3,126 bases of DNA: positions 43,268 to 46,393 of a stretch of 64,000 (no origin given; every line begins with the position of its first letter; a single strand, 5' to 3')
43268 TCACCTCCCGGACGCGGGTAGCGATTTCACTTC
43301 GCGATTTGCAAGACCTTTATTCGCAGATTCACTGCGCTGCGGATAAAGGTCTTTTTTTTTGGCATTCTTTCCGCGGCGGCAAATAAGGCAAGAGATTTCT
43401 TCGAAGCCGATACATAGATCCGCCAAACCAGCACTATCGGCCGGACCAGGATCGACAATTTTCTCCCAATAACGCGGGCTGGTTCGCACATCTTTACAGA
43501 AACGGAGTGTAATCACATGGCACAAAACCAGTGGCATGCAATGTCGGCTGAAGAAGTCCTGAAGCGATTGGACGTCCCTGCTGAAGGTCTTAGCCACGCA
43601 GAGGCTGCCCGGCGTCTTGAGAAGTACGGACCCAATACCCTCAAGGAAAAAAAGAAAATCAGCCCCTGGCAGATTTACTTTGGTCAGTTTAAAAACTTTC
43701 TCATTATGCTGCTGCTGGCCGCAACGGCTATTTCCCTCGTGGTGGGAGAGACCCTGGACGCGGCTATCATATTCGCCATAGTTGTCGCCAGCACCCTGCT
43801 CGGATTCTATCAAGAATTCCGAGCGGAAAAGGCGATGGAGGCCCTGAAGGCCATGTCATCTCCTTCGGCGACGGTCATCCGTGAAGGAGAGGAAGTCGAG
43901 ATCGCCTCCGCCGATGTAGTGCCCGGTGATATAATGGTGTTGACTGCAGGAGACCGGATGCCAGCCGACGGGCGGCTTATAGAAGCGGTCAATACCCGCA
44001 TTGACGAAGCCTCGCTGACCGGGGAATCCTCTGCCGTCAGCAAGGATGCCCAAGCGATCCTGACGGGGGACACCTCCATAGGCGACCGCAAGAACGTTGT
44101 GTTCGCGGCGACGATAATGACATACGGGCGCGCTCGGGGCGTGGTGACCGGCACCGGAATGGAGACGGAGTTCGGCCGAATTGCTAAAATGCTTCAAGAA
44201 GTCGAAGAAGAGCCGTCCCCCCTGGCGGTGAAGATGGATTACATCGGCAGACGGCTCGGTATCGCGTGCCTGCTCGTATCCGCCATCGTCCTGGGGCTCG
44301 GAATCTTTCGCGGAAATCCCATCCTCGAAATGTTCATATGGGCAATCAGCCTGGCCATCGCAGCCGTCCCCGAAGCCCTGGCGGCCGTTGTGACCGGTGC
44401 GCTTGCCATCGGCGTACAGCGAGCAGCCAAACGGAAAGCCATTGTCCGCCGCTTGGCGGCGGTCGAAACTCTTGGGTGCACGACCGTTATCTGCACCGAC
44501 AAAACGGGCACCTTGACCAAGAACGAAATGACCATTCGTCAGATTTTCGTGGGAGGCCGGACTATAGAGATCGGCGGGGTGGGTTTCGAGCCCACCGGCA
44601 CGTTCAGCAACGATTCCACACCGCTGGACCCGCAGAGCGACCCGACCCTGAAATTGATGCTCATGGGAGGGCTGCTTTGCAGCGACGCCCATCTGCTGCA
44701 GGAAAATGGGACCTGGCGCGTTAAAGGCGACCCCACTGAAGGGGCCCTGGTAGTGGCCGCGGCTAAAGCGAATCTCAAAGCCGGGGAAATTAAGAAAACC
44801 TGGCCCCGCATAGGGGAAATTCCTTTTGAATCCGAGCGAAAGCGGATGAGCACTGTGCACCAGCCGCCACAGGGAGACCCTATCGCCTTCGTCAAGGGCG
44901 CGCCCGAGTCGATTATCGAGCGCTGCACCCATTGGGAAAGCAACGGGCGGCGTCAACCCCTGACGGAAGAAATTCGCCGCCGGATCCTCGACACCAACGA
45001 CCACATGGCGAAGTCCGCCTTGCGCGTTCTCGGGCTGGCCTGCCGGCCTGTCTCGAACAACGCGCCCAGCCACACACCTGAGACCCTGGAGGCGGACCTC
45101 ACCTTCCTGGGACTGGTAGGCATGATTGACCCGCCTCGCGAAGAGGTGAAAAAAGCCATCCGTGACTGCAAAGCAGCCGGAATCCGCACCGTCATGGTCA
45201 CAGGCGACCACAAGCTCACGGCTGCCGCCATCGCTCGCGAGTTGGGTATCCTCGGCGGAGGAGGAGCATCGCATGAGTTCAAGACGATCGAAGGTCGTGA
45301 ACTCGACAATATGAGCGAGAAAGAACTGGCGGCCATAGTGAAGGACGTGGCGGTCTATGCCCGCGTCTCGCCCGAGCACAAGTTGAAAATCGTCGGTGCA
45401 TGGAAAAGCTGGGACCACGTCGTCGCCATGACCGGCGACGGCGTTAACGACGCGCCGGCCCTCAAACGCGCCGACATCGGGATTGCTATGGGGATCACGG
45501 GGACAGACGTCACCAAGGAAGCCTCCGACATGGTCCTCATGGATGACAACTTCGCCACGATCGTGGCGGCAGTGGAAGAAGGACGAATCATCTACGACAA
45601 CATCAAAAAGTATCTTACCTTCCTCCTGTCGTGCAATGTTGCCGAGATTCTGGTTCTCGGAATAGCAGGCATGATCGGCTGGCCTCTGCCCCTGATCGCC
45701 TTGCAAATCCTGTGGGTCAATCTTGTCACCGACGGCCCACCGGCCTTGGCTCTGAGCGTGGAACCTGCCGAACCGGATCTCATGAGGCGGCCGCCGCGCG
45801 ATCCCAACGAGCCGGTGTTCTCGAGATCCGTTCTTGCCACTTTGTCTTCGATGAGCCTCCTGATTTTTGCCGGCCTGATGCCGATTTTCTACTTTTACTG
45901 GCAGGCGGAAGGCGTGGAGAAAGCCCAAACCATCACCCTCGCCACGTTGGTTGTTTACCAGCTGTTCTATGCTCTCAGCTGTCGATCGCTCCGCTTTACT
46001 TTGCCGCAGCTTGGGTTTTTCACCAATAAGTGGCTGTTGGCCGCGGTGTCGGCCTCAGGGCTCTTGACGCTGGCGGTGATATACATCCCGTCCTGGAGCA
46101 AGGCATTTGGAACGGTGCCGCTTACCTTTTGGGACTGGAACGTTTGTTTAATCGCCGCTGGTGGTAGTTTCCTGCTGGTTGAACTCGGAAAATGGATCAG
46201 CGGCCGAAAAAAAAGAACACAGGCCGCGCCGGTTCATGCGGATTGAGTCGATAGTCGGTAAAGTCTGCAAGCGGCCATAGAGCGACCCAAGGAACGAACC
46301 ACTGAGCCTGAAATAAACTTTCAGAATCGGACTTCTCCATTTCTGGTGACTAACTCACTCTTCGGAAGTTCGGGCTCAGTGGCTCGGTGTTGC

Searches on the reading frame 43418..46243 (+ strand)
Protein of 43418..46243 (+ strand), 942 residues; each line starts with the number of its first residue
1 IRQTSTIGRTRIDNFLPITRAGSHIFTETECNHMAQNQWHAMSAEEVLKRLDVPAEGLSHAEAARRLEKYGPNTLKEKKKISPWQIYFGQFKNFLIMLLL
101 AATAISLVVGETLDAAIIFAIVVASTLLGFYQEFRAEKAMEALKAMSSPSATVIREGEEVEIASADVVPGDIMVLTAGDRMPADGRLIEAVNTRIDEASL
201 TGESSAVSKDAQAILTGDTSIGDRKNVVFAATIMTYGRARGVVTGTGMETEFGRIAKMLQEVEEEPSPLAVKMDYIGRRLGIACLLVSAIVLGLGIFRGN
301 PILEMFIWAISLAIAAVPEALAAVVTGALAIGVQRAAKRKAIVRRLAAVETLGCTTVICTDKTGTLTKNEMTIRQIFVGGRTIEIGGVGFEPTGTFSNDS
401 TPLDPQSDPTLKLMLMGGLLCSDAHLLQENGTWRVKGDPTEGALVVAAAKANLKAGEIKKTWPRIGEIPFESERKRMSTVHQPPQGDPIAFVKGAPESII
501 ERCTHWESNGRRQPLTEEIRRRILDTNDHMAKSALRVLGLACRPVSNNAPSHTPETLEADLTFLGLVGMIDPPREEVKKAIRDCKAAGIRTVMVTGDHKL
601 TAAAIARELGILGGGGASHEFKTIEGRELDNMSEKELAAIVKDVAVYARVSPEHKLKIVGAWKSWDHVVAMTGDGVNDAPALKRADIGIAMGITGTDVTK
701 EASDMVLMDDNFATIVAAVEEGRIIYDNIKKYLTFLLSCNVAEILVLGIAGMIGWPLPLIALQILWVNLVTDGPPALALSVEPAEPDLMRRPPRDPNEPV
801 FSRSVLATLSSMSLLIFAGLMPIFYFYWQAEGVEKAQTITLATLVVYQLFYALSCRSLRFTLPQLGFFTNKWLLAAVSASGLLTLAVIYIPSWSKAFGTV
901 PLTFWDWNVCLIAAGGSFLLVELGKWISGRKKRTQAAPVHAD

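Call 37: search_protein_families(library=pfam, max_evalue=0.00001, proteins=[window:43418-46243:+])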
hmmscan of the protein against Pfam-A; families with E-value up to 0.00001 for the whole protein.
seq(942 aa): 6 families
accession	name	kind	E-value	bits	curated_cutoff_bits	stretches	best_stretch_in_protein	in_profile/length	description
PF00689.26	Cation_ATPase_C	-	1.3e-51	175.2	27.3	1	756-927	1-175/175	Cation transporting ATPase, C-terminus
PF00122.25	E1-E2_ATPase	-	2.6e-51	174.1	28.1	1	146-339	2-181/181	E1-E2 ATPase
PF13246.12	Cation_ATPase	-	4.6e-28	97.5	21.7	1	420-506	2-91/91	Cation transport ATPase (P-type)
PF00690.31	Cation_ATPase_N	-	4.4e-23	81.1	20.4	1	39-106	1-69/69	Cation transporter/ATPase, N-terminus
PF00702.32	Hydrolase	-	2.8e-17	64.2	26.4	1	555-686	81-191/191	haloacid dehalogenase-like hydrolase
PF12710.13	HAD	-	7.9e-06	26.9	27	0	574-683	87-189/189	haloacid dehalogenase-like hydrolase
